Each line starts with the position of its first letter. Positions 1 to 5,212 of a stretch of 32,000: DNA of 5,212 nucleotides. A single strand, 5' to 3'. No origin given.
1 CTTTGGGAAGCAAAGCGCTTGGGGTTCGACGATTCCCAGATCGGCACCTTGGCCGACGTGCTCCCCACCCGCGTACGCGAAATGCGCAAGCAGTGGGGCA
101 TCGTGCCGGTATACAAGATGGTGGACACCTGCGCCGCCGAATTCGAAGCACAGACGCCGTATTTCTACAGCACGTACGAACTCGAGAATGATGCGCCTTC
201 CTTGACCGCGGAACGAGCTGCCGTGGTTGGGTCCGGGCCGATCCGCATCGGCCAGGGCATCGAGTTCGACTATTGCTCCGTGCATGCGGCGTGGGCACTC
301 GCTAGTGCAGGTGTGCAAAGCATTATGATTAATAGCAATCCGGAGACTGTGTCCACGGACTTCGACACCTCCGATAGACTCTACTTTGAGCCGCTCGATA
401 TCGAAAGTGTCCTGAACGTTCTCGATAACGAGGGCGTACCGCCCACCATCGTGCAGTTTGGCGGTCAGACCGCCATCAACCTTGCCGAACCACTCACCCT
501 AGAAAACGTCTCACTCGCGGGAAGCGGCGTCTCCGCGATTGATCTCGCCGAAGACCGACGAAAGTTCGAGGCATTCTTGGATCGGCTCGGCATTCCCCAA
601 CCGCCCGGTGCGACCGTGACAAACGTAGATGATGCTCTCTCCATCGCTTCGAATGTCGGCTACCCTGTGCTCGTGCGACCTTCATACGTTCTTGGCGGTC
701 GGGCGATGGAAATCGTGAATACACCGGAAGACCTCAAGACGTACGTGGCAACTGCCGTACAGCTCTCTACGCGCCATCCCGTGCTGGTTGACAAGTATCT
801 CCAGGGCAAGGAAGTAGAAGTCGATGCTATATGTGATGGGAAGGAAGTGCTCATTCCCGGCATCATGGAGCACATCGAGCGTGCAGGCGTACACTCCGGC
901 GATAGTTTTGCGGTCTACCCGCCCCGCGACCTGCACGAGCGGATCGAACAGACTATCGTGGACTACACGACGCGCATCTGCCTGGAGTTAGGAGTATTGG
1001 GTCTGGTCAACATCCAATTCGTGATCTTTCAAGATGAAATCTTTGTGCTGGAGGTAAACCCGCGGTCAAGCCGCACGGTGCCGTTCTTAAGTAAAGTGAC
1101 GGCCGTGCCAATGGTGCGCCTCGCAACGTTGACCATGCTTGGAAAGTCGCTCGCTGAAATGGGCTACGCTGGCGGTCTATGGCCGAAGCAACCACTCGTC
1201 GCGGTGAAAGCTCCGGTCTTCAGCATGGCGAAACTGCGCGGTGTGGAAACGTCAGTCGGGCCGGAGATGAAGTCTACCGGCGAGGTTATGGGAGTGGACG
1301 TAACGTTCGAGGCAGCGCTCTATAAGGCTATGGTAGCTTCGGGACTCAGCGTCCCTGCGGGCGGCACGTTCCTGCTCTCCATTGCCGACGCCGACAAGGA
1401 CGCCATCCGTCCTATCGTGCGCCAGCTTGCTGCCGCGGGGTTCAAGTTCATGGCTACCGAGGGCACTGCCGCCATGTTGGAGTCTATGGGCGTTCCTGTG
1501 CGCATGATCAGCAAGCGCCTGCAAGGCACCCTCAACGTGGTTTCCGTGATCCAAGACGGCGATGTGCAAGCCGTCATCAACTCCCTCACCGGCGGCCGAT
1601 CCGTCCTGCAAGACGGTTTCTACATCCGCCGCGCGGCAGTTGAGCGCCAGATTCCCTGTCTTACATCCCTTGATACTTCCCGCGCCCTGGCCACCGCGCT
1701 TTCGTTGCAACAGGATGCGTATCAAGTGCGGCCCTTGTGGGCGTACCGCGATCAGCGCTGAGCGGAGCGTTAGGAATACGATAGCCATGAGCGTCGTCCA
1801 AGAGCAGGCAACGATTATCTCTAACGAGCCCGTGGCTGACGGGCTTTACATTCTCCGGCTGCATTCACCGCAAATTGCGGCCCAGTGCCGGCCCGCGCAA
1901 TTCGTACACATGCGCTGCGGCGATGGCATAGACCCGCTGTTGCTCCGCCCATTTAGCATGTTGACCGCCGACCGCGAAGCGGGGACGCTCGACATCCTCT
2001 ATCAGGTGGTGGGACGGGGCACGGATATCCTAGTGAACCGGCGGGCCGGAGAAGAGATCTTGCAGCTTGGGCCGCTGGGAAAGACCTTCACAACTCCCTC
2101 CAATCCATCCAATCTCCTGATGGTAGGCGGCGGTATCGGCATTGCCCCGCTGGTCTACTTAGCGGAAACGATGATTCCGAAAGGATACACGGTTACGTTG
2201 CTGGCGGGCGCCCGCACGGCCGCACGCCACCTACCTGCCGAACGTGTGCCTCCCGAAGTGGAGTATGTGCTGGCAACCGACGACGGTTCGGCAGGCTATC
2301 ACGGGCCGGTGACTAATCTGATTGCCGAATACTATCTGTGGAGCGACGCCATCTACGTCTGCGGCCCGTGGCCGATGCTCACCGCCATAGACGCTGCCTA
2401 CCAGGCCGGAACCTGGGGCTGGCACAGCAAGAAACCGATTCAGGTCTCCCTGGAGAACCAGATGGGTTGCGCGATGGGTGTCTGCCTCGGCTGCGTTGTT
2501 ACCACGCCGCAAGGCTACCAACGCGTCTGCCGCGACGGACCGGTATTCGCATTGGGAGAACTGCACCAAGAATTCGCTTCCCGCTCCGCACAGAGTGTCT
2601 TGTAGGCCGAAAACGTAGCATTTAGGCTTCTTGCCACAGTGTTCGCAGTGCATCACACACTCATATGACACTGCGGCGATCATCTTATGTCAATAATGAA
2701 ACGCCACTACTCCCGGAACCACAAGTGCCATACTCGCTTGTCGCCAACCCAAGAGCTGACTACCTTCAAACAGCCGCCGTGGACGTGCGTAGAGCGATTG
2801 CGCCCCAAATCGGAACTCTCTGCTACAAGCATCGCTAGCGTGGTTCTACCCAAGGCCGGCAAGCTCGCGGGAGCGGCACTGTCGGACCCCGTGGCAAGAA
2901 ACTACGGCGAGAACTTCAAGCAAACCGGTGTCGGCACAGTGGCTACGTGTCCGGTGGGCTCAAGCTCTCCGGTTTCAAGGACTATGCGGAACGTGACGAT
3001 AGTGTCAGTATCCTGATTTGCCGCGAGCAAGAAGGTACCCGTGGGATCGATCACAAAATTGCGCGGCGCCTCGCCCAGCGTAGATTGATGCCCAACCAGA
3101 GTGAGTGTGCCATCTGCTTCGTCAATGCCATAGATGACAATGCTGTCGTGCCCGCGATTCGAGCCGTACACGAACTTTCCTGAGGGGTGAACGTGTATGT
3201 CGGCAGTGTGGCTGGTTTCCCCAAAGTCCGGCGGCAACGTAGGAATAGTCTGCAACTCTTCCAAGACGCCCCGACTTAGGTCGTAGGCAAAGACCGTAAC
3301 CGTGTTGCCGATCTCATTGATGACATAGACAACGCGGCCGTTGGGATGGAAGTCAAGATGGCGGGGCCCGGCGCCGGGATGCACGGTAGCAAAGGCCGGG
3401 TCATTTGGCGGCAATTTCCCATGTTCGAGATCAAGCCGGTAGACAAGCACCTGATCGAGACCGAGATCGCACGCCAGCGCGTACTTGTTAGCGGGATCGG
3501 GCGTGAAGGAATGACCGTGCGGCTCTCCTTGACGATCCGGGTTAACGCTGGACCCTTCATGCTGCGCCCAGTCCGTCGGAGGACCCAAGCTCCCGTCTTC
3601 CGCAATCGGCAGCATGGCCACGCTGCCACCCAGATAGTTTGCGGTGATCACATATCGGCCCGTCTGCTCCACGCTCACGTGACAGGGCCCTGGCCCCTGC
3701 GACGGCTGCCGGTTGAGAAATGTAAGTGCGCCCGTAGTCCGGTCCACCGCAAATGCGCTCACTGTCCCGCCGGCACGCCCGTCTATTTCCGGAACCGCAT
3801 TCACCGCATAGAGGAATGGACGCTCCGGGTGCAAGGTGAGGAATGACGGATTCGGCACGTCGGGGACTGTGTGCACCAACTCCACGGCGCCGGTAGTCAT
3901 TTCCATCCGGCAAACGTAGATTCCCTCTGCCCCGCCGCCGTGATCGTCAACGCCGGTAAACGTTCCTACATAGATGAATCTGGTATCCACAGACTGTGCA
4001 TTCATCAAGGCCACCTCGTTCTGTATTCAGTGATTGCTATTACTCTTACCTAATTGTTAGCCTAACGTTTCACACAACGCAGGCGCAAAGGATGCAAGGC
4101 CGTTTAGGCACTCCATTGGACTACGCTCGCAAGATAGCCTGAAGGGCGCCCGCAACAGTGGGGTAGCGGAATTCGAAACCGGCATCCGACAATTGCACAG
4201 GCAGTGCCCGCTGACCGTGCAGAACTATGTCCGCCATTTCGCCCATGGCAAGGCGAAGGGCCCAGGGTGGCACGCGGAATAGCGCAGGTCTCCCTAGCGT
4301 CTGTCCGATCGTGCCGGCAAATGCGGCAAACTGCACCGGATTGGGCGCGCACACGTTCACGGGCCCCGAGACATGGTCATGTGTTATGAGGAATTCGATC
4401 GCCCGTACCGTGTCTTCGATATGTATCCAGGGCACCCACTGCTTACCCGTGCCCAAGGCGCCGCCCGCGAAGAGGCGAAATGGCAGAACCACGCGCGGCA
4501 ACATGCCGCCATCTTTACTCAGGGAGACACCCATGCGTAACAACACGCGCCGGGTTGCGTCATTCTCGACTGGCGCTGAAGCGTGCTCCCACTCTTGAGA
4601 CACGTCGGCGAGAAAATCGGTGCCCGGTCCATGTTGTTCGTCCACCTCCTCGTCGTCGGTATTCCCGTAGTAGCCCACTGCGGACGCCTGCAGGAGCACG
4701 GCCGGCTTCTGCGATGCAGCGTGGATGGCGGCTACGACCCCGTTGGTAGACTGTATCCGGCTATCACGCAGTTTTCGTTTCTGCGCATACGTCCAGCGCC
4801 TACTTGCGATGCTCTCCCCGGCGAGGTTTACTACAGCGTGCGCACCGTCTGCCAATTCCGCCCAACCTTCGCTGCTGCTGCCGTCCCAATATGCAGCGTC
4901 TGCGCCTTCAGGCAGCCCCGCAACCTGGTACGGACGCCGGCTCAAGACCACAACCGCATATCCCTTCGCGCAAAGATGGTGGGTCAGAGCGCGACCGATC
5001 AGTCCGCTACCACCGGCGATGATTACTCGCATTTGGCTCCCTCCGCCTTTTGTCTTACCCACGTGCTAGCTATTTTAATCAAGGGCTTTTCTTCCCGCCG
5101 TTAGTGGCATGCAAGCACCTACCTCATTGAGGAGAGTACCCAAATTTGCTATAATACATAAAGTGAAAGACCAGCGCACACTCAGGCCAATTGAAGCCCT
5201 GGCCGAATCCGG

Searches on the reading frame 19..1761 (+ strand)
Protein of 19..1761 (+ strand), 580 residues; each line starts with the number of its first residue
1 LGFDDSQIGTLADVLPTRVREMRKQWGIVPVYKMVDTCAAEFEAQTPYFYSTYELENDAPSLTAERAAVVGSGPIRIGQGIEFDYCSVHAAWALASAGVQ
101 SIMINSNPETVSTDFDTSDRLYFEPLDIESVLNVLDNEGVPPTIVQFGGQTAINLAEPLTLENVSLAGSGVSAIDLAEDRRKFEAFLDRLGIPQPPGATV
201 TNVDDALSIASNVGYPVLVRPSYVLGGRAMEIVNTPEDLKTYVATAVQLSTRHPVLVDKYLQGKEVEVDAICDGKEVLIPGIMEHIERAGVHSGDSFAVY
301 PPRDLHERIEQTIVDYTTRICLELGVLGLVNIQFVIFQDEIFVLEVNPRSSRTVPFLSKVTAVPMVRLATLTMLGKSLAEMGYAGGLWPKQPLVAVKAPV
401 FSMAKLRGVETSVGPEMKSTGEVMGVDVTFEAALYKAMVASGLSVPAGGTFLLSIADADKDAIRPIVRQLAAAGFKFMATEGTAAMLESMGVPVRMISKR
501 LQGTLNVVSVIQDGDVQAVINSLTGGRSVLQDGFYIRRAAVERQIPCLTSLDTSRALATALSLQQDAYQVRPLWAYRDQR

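Call 39: search_protein_families(library=ncbifam, proteins=[window:19-1761:+])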
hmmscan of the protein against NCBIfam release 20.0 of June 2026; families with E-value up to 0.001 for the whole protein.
window:19-1761:+ (580 aa): 47 families (the best 25 are shown)
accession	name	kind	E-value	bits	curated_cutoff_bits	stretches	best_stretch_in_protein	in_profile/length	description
NF003671.0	PRK05294.1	equivalog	2.6e-219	730.6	599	1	1-565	489-1050/1058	carbamoyl-phosphate synthase large subunit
TIGR01369.1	CPSaseII_lrg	equivalog_domain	6e-206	686.3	1027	1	1-561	490-1052/1052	carbamoyl-phosphate synthase (glutamine-hydrolyzing) large subunit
NF053643.1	Ddl_archaea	equivalog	3.6e-13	49.2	500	1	92-359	16-280/367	putative pseudomurein biosynthesis ATP-grasp protein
NF002563.0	PRK02186.1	subfamily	4.2e-13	48.4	625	1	166-350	94-277/890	argininosuccinate lyase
NF002378.0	PRK01372.1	subfamily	6.2e-13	48.1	243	1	161-365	82-281/305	D-alanine--D-alanine ligase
TIGR01205.1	D_ala_D_alaTIGR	subfamily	1.2e-12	47.5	245.65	1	159-348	86-285/318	D-alanine--D-alanine ligase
NF006367.0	PRK08591.1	subfamily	1.2e-12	47.4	597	1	108-375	46-318/451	acetyl-CoA carboxylase biotin carboxylase subunit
NF006406.0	PRK08654.1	equivalog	1.2e-11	43.9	739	1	126-371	61-313/499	acetyl-CoA carboxylase biotin carboxylase subunit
NF009402.0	PRK12767.1-1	equivalog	1.5e-11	43.8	218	1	163-355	99-281/329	carbamoyl phosphate synthase-like protein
NF002527.0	PRK01966.1-3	equivalog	1.4e-10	40.9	310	1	160-348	99-296/332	D-alanine--D-alanine ligase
NF009554.0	PRK12999.1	equivalog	1.6e-10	39.5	965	1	153-350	93-297/1147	pyruvate carboxylase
NF010623.0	PRK14016.1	subfamily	2.2e-10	39.3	877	1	173-265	208-299/871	cyanophycin synthetase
TIGR00877.1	purD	equivalog_domain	2.6e-10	39.7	288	1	113-282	38-212/425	phosphoribosylamine--glycine ligase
TIGR00514.1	accC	equivalog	5.4e-10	38.7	626.5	1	154-367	90-310/449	acetyl-CoA carboxylase biotin carboxylase subunit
TIGR02068.2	cya_phycin_syn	equivalog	9.3e-10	37.1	850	1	171-267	205-300/862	cyanophycin synthetase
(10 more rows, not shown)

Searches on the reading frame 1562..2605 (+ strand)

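Call 39: search_protein_families(library=ncbifam, proteins=[window:1562-2605:+])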
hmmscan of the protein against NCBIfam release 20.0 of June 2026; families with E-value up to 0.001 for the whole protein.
window:1562-2605:+ (347 aa): 15 families
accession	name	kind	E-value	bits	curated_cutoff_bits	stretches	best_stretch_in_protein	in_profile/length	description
NF000799.0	PRK00054.1-4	equivalog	3.2e-55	187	314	1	80-333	4-255/258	dihydroorotate dehydrogenase electron transfer subunit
NF000798.0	PRK00054.1-3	equivalog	1.9e-43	148.9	219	1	81-330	6-238/244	dihydroorotate dehydrogenase electron transfer subunit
NF000797.0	PRK00054.1-2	equivalog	1.4e-42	145.8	270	1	76-334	10-265/267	dihydroorotate dehydrogenase electron transfer subunit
NF000796.0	PRK00054.1-1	equivalog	4.6e-39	134.2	224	1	110-340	30-242/254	dihydroorotate dehydrogenase electron transfer subunit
NF004862.0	PRK06222.1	subfamily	1.9e-32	112.9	220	1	84-330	3-244/281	sulfide/dihydroorotate dehydrogenase-like FAD/NAD-binding protein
NF009414.0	PRK12778.1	equivalog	4.7e-32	111.1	1103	1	84-330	3-244/752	bifunctional dihydroorotate dehydrogenase B NAD binding subunit/NADPH-dependent glutamate synthase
NF006220.0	PRK08345.1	subfamily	6.4e-19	68.3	395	2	248-330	202-283/294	cytochrome-c3 hydrogenase subunit gamma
NF009413.0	PRK12775.1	equivalog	6.4e-19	67.3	1895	1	85-330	4-244/1006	putative trifunctional 2-polyprenylphenol hydroxylase/glutamate synthase subunit beta/ferritin domain-containing protein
NF040835.1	sulfhyd_HydG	equivalog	8.4e-17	61.3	650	1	93-331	32-281/292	NADPH-dependent hydrogenase/sulfhydrogenase 1 subunit gamma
NF009415.0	PRK12779.1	equivalog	1.7e-12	46.1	1519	1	77-256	645-834/944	putative bifunctional glutamate synthase subunit beta/2-polyprenylphenol hydroxylase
NF040830.1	sulfhyd_ShyC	equivalog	4.4e-12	45.8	600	1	290-331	237-278/288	NAD(P)-dependent hydrogenase/sulfhydrogenase 2 subunit gamma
NF004470.0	PRK05802.1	equivalog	8.1e-12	44.8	313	1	81-324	66-315/330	sulfide/dihydroorotate dehydrogenase-like FAD/NAD-binding protein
TIGR02911.1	sulfite_red_B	equivalog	6.4e-11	41.8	288.6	1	137-331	53-253/261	anaerobic sulfite reductase subunit AsrB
NF040810.1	BenC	equivalog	4.6e-08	32.6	430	1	79-280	103-315/333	benzoate 1,2-dioxygenase electron transfer component BenC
NF045803.1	MethMoxFADbindMmoC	equivalog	6.5e-05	21.9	500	1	79-205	103-236/343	aromatic/alkene monooxygenase hydroxylase FAD-binding subunit MmoC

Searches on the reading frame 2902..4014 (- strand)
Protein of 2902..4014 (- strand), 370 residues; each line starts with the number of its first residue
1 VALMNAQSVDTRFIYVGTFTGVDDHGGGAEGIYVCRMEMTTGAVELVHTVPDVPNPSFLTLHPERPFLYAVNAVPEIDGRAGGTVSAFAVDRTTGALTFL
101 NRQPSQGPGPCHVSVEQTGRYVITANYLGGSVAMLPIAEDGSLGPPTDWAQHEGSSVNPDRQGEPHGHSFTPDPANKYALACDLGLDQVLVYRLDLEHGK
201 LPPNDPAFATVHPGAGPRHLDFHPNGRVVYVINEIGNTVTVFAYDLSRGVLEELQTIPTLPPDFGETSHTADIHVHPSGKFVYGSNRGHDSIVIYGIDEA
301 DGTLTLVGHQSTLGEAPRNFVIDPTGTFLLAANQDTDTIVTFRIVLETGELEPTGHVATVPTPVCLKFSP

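Call 39: search_protein_families(library=ncbifam, proteins=[window:2902-4014:-])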
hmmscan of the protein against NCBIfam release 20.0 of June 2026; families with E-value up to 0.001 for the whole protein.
window:2902-4014:- (370 aa): 5 families
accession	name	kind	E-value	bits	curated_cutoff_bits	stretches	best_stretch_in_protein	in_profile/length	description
NF050136.1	PGL_lacton_Staph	exception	1e-52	179.3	500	1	15-368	4-341/341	6-phosphogluconolactonase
NF008258.1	PRK11028.1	equivalog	2.7e-52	177.9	370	1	32-356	15-316/330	6-phosphogluconolactonase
TIGR03866.1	PQQ_ABC_repeats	subfamily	1.7e-06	27.3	287.3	0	214-245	166-197/310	PQQ-dependent catabolism-associated beta-propeller protein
NF052460.1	L-NosZ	equivalog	7.3e-06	24.8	700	0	222-339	50-156/480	clade III lactonase-type nitrous-oxide reductase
NF052340.1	hydrazine_beta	equivalog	0.00023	20.3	560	0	209-242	334-367/372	hydrazine synthase subunit beta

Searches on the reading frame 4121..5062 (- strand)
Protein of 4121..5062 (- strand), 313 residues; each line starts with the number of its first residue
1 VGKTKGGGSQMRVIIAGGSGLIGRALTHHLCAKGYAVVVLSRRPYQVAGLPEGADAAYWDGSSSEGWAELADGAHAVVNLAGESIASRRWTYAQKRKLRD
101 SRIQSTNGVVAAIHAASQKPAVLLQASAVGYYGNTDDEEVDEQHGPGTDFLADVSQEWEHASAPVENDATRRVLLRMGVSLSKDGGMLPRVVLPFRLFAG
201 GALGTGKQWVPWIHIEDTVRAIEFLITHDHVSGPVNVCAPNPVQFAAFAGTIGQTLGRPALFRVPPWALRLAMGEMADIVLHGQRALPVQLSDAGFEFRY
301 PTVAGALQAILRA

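Call 39: search_protein_families(library=ncbifam, proteins=[window:4121-5062:-])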
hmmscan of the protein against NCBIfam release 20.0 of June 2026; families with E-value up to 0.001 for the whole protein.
window:4121-5062:- (313 aa): 11 families
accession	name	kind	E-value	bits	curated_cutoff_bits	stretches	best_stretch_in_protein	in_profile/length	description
TIGR01777.1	yfcH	hypoth_equivalog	1.1e-101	340.3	207.35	1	13-307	1-292/292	TIGR01777 family oxidoreductase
NF050030.1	thlkprotThyD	equivalog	7e-88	294.7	400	1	11-311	1-305/305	thylakoid membrane protein ThyD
NF004520.0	PRK05865.1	equivalog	2.1e-07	29.2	1509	1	11-267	1-216/854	sugar epimerase family protein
NF042422.1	oxyalk_red_OleD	equivalog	4.1e-06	26.4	580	1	11-153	1-138/329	2-alkyl-3-oxoalkanoate reductase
TIGR03466.1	HpnA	hypoth_equivalog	1.3e-05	24.3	367.65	1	11-144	1-130/327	hopanoid-associated sugar epimerase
NF058621.1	DiazavRedAvaA7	equivalog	1.5e-05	24.8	400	1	11-265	1-257/304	3-diazoavenalumate denitrifying reductase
TIGR02197.1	heptose_epim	equivalog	2.7e-05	23.5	274.6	0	13-141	1-127/316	ADP-glyceromanno-heptose 6-epimerase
NF006565.0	PRK09072.1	equivalog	5.2e-05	22.9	238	1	10-51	5-46/265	SDR family oxidoreductase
NF042423.1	oxyalk_red_Shew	equivalog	5.5e-05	22.4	580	1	11-166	9-157/331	2-alkyl-3-oxoalkanoate reductase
TIGR01181.1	dTDP_gluc_dehyt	equivalog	6.1e-05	22.3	365.1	0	204-258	209-263/321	dTDP-glucose 4,6-dehydratase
NF047922.1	GDPFucSynFcl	equivalog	0.00073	19.1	500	0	204-257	201-254/308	GDP-L-fucose synthase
